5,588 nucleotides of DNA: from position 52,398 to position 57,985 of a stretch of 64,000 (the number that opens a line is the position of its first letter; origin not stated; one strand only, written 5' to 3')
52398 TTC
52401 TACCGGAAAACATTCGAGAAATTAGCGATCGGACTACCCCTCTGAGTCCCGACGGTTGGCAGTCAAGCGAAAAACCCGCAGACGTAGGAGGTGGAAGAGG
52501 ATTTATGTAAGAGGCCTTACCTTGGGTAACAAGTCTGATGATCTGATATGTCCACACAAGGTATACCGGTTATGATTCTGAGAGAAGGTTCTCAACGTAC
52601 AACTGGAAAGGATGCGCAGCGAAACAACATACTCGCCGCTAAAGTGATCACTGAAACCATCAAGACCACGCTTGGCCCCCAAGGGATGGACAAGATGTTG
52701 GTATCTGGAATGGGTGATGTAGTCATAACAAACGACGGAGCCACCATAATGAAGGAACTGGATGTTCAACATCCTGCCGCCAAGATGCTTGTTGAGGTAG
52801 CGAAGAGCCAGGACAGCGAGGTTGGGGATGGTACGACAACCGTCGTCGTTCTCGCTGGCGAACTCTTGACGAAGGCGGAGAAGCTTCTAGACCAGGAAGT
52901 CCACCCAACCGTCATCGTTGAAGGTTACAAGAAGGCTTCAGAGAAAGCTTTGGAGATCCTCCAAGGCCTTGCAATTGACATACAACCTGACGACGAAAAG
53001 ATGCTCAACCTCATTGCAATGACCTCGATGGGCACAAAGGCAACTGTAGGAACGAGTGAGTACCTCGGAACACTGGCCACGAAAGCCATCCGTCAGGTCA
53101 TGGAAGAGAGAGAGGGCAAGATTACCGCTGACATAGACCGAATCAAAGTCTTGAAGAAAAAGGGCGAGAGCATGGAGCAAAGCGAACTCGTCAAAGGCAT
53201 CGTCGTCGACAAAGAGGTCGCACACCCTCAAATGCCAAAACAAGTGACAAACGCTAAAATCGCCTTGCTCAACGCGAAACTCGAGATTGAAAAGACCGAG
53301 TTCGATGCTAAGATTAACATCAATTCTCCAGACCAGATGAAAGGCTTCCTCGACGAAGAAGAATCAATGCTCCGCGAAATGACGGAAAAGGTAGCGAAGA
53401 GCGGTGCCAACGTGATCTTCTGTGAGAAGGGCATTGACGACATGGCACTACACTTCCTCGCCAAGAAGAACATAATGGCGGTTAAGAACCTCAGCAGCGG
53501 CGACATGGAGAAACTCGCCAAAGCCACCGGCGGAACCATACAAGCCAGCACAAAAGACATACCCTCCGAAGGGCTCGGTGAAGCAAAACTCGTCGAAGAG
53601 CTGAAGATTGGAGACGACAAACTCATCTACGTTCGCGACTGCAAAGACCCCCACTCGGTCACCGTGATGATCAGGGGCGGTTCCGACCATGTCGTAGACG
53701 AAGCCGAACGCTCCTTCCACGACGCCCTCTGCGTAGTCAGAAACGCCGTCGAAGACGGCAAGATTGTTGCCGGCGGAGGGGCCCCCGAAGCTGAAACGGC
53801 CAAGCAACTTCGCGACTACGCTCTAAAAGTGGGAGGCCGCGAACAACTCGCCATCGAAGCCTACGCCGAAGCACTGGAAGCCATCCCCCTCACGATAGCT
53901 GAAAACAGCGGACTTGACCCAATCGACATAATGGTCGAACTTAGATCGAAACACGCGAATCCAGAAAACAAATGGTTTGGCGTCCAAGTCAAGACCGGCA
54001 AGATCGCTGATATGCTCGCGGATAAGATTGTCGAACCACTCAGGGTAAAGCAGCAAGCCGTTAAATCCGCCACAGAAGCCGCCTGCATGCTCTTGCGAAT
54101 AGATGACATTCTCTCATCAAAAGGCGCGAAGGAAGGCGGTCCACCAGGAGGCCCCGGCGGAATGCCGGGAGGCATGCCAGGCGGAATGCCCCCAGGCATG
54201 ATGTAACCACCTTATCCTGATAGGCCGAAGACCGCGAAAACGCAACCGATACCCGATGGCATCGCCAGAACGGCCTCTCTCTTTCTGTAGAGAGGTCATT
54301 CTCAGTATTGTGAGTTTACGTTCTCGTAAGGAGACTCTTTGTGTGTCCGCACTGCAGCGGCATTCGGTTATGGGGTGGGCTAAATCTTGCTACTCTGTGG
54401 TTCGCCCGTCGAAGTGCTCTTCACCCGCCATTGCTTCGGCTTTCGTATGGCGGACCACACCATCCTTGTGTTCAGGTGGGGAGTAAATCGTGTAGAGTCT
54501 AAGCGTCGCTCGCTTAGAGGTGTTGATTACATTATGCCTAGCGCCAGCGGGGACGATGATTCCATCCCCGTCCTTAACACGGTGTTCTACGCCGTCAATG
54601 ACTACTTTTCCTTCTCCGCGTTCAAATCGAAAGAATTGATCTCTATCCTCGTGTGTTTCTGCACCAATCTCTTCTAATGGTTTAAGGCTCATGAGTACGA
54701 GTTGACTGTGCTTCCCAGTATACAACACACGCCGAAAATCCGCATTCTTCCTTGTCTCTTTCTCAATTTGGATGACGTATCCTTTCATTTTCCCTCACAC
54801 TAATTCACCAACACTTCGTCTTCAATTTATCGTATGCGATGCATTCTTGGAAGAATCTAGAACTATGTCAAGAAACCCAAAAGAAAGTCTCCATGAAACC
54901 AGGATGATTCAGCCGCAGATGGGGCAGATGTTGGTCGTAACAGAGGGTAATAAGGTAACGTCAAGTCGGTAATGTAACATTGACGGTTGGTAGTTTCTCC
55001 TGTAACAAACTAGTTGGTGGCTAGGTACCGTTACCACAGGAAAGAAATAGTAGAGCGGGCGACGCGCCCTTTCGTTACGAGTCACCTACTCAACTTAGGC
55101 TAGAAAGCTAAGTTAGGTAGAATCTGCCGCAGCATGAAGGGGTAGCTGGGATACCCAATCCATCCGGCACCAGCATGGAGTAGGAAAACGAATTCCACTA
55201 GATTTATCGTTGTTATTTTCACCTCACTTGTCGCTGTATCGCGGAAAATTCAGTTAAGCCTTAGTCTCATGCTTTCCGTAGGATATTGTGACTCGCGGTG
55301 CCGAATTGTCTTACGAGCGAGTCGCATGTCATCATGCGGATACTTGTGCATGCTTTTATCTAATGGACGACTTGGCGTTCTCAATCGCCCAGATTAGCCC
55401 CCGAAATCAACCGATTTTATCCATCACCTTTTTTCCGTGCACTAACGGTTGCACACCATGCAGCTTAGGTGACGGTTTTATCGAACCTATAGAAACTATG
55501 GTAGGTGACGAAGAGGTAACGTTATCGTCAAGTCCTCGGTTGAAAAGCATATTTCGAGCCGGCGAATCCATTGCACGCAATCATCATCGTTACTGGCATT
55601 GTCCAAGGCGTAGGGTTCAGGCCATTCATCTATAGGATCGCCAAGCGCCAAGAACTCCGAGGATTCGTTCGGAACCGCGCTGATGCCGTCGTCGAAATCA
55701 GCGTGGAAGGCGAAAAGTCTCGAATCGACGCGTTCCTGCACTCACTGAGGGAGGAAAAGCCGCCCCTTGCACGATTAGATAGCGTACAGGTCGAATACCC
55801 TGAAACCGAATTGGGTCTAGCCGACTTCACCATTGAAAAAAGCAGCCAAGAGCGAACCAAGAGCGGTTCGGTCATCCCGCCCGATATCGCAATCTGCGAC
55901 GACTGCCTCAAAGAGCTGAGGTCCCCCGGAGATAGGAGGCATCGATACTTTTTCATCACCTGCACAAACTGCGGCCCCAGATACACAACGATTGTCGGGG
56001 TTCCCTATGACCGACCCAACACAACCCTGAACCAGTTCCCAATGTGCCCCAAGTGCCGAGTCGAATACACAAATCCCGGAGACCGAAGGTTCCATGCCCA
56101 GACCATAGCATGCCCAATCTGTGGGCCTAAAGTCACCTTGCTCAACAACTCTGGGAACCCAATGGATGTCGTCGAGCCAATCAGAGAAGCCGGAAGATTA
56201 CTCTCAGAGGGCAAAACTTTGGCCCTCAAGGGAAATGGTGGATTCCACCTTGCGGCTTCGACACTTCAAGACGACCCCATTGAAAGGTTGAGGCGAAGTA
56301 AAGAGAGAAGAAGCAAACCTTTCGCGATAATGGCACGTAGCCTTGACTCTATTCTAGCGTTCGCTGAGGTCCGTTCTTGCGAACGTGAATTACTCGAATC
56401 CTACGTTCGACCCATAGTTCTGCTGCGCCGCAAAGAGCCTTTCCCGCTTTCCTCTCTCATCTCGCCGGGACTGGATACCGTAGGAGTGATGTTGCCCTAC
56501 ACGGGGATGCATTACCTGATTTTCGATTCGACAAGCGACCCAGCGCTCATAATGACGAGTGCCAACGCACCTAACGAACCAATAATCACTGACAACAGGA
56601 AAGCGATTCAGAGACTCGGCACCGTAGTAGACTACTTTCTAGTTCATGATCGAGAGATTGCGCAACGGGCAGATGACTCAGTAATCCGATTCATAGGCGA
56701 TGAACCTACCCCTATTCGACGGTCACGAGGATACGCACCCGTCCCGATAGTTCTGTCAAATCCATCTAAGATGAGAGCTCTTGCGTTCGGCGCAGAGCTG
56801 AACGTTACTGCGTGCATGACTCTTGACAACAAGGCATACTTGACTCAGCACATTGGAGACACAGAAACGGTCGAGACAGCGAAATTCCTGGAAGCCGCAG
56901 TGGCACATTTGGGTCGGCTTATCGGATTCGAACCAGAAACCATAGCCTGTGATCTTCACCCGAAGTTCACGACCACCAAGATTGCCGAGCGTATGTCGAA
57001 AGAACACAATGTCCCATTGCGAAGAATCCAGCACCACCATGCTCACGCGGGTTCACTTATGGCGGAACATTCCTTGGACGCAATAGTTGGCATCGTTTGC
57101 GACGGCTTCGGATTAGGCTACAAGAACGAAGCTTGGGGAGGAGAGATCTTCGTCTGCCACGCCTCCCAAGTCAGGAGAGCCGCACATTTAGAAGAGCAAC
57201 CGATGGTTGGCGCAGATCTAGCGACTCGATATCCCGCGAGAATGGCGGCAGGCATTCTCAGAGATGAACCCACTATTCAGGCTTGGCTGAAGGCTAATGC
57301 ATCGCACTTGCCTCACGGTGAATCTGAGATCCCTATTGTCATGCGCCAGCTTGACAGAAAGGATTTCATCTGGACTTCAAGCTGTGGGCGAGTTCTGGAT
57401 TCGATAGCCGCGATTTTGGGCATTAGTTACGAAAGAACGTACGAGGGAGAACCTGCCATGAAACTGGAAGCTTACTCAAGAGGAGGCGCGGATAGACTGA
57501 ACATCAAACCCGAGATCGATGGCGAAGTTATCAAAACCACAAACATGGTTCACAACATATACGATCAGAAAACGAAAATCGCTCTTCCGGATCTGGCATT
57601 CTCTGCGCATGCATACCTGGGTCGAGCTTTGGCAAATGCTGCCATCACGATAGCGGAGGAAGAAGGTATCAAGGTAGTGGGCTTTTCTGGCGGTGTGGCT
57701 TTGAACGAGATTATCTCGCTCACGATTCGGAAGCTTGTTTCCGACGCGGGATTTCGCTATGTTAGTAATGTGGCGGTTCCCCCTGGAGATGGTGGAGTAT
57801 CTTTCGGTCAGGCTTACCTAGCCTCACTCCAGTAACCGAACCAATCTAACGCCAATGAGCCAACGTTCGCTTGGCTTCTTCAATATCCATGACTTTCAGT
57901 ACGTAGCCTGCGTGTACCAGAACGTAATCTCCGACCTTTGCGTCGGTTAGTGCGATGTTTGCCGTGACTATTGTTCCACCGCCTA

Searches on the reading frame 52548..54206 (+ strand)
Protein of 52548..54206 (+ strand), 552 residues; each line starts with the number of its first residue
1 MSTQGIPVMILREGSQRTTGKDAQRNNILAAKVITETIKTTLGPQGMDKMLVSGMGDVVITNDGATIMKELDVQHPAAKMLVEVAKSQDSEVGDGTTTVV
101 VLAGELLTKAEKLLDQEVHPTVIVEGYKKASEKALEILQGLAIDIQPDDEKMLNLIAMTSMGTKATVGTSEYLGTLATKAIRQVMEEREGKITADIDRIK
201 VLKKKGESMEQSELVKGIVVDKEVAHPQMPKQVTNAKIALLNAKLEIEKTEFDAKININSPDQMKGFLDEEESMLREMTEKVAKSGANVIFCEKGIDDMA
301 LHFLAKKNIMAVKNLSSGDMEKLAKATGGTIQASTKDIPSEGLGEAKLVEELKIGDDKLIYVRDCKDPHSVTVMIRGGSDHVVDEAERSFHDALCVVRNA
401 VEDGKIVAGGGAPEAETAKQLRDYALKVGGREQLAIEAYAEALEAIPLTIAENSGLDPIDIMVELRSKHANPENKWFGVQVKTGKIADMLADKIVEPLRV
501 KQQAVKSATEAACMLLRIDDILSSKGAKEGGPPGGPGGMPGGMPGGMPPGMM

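Call 57: search_protein_families(library=pfam, proteins=[window:52548-54206:+], max_evalue=0.00001)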
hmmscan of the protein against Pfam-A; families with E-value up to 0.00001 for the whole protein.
window:52548-54206:+ (552 aa): 1 family
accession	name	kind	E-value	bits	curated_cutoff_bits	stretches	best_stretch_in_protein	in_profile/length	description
PF00118.29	Cpn60_TCP1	-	5.2e-190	632.7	34.3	1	34-525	1-489/490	TCP-1/cpn60 chaperonin family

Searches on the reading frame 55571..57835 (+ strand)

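Call 57: search_protein_families(library=pfam, proteins=[window:55571-57835:+], max_evalue=0.00001)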
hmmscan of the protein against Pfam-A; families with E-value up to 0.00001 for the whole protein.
window:55571-57835:+ (754 aa): 5 families
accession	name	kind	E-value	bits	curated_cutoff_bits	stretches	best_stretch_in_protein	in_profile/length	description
PF22521.2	HypF_C_2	-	1.4e-59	202.3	27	1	507-747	1-241/241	Carbamoyltransferase, Kae1-like Domain, second subdomain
PF01300.24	Sua5_yciO_yrdC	-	4.9e-41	140.6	25.1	1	210-385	2-178/178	Telomere recombination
PF07503.17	zf-HYPF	-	9.2e-32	109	23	2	158-190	1-33/34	HypF finger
PF17788.7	HypF_C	-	2e-30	105.9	23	1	400-499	3-99/99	HypF Kae1-like domain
PF00708.24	Acylphosphatase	-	1.9e-22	79.8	22.5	1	5-88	3-85/85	Acylphosphatase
